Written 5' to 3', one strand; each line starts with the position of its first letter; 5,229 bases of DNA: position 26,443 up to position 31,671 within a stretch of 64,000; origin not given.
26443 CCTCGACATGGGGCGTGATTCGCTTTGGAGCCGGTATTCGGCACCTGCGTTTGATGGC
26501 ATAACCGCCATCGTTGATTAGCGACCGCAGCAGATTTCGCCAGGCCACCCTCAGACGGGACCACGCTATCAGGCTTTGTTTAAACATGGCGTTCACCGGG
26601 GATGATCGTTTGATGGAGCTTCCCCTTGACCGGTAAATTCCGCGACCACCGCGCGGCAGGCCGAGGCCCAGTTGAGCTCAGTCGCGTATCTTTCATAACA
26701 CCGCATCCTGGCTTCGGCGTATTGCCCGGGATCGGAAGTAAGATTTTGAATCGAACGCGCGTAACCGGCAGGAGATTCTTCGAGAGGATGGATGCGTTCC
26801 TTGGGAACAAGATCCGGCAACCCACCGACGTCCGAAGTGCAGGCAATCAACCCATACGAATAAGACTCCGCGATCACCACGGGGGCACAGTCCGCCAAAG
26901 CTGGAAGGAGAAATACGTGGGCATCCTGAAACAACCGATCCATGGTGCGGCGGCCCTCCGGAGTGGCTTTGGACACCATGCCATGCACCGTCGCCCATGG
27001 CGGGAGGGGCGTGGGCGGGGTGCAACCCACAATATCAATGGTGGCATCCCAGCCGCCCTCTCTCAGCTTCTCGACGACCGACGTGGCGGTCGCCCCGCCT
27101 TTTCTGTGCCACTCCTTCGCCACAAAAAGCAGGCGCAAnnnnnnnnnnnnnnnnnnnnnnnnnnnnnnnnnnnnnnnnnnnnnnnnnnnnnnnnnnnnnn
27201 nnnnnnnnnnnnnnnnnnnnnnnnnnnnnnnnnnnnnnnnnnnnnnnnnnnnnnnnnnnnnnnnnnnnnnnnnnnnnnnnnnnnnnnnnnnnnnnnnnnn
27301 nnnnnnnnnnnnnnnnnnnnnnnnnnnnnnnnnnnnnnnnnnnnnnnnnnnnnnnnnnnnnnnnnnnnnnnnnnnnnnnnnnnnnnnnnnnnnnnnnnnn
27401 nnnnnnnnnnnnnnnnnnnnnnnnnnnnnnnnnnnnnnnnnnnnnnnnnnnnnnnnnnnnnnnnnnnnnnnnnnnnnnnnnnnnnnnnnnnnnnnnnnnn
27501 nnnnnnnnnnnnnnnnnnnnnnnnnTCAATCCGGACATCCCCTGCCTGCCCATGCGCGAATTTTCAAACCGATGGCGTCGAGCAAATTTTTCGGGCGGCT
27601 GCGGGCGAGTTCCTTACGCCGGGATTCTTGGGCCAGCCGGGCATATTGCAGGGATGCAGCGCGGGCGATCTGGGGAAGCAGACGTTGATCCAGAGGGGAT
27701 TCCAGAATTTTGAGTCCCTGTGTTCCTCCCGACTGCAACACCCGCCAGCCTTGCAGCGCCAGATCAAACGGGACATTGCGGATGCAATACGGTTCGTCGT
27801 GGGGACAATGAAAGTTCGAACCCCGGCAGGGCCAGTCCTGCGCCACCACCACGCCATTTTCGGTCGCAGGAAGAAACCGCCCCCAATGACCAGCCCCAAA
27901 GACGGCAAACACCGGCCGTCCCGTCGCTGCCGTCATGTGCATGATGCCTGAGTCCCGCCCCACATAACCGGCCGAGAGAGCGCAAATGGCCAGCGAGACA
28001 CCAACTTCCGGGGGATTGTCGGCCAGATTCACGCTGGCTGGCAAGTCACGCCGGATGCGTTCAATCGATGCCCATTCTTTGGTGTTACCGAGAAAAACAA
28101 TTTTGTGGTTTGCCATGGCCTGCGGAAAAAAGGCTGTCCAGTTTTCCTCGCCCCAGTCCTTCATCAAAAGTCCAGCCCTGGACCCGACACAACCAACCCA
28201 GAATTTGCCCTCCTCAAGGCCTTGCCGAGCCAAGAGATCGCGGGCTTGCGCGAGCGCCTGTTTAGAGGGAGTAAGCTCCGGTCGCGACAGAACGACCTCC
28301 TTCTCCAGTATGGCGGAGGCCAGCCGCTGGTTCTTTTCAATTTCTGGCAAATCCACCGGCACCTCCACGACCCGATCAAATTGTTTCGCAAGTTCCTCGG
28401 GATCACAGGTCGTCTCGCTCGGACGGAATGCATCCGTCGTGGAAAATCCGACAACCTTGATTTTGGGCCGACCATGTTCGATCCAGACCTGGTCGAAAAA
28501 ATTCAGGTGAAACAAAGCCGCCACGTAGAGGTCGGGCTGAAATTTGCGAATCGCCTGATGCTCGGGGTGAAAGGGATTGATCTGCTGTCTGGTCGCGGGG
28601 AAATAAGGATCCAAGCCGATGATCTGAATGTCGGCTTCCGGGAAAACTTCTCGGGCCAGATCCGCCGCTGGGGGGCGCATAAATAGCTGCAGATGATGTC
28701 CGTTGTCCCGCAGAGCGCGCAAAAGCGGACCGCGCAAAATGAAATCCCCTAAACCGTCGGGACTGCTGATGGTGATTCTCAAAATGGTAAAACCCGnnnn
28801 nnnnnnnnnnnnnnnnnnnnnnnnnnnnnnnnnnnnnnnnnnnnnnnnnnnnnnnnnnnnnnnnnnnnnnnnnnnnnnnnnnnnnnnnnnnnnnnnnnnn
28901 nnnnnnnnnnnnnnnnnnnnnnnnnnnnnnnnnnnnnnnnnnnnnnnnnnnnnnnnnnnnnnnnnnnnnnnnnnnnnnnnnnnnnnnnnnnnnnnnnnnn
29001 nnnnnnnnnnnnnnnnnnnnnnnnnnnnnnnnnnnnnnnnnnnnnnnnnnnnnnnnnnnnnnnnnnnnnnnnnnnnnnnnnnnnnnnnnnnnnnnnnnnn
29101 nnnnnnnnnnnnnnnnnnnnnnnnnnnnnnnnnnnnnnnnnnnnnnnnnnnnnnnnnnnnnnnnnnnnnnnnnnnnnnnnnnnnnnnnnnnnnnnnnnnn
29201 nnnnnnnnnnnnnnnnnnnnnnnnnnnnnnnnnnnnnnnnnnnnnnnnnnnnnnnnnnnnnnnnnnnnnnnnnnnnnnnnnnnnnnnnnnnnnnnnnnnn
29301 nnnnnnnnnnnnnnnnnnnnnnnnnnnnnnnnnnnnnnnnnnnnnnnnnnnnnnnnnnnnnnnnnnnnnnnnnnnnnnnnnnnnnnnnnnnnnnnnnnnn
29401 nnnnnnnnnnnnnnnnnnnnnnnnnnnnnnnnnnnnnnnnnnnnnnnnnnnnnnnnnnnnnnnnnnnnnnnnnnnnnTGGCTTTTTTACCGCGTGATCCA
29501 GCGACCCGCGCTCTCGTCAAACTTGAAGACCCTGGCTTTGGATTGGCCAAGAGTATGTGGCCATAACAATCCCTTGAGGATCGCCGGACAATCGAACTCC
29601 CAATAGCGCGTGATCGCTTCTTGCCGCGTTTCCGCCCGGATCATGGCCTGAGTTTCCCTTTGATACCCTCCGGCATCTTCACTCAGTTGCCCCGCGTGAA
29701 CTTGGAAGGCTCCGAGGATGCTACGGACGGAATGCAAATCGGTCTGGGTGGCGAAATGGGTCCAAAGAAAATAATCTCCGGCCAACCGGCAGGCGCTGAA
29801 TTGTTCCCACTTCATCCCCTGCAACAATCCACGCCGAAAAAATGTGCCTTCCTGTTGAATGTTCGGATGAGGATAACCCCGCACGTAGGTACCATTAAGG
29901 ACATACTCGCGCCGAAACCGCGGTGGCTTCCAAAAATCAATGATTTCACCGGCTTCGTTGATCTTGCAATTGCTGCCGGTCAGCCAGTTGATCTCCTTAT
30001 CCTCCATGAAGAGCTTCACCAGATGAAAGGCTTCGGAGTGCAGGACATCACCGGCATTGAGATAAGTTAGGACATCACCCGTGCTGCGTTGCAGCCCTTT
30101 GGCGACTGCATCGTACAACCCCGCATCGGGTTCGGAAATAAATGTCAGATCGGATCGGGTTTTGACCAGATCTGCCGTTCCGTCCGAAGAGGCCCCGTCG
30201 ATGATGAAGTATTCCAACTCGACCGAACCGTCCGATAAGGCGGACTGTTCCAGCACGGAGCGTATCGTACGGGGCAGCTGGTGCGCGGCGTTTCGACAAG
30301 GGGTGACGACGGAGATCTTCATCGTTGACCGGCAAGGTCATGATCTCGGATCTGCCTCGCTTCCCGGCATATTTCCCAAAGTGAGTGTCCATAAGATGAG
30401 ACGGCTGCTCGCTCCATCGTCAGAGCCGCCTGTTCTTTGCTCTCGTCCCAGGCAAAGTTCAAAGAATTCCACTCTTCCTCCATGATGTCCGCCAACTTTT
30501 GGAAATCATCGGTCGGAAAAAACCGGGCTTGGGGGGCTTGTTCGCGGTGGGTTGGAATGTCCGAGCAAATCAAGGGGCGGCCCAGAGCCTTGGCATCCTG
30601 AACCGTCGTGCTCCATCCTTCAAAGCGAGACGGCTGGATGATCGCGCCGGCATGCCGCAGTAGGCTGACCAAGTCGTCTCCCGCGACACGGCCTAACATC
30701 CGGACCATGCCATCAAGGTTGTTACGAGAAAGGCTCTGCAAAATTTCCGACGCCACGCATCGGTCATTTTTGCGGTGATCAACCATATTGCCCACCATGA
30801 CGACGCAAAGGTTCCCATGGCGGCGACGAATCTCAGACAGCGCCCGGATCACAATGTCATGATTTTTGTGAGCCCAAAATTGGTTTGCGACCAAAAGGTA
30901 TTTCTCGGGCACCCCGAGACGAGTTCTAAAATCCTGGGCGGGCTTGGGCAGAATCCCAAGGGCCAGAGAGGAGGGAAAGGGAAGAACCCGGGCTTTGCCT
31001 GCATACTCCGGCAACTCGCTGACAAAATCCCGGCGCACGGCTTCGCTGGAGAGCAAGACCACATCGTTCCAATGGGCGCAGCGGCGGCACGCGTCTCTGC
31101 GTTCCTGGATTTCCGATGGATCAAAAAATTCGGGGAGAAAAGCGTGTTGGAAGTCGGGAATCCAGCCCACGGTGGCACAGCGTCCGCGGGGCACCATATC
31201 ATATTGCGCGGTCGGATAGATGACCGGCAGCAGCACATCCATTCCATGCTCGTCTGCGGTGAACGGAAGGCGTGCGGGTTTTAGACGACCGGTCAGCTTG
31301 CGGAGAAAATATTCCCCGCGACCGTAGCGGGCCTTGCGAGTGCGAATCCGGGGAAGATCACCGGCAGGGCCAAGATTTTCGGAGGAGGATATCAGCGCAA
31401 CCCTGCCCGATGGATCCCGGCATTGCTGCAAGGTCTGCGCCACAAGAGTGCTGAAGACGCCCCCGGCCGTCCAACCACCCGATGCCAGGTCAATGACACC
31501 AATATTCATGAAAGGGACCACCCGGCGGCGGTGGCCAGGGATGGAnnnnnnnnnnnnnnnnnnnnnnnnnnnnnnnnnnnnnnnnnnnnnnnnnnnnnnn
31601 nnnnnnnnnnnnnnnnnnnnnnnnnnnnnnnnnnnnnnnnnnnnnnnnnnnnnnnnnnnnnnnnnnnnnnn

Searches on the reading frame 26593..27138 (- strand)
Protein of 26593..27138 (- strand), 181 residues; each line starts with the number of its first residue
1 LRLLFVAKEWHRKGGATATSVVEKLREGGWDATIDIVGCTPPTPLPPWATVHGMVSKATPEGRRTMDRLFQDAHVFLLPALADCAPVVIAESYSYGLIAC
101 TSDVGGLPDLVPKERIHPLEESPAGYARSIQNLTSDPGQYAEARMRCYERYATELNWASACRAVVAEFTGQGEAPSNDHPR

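Call 60: search_protein_families(library=pfam, proteins=[window:26593-27138:-], max_evalue=0.001)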
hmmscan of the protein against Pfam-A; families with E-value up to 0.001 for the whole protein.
window:26593-27138:- (181 aa): 2 families
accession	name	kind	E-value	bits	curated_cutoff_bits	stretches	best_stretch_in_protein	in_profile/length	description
PF13692.12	Glyco_trans_1_4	-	1.4e-09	38.8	27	1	2-136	3-142/142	Glycosyl transferases group 1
PF00534.26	Glycos_transf_1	-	4.7e-06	26.7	26.4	1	64-149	84-167/172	Glycosyl transferases group 1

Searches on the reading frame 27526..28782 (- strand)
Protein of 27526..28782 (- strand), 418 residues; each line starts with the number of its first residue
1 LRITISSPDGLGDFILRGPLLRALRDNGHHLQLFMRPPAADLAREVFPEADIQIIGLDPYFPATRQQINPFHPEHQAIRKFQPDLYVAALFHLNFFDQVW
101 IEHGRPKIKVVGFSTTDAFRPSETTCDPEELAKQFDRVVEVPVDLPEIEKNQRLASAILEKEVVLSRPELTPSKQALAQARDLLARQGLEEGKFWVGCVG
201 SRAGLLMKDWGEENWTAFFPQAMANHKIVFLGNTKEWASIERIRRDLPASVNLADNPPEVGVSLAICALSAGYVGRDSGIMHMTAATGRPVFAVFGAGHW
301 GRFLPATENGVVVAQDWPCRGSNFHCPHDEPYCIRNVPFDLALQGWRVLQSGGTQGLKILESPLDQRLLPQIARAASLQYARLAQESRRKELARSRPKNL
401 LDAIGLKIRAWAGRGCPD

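Call 60: search_protein_families(library=pfam, proteins=[window:27526-28782:-], max_evalue=0.001)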
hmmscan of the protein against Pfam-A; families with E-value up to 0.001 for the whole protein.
window:27526-28782:- (418 aa): 1 family
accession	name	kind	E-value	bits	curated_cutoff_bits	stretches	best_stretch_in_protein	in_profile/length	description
PF01075.23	Glyco_transf_9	-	1.4e-13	51.2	22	1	136-319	53-233/247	Glycosyltransferase family 9 (heptosyltransferase)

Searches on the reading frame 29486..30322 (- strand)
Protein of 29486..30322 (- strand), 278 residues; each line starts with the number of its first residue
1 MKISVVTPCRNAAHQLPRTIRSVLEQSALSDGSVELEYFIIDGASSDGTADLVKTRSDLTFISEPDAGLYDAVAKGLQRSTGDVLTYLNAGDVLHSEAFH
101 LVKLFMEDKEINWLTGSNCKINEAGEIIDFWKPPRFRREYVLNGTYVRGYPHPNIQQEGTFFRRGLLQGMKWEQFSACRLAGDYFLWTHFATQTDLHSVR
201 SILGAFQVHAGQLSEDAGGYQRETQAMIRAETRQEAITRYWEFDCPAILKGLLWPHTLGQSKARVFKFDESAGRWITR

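Call 60: search_protein_families(library=pfam, proteins=[window:29486-30322:-], max_evalue=0.001)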
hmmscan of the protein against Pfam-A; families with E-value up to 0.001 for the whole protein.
window:29486-30322:- (278 aa): 2 families
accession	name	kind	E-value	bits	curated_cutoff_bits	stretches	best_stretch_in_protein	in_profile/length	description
PF00535.33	Glycos_transf_2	-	1.8e-15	57.7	23.3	1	4-110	1-107/168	Glycosyl transferase family 2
PF13641.12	Glyco_tranf_2_3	-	0.00048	20.7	27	1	3-188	3-192/230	Glycosyltransferase like family 2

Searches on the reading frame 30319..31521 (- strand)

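Call 60: search_protein_families(library=pfam, proteins=[window:30319-31521:-], max_evalue=0.001)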
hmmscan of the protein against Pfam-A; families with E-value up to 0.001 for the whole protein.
window:30319-31521:- (400 aa): 2 families
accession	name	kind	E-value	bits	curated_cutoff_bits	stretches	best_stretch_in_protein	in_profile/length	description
PF00534.26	Glycos_transf_1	-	4.6e-16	59.3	26.4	1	196-329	5-131/172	Glycosyl transferases group 1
PF13692.12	Glyco_trans_1_4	-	2.3e-15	57.5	27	1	208-347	3-136/142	Glycosyl transferases group 1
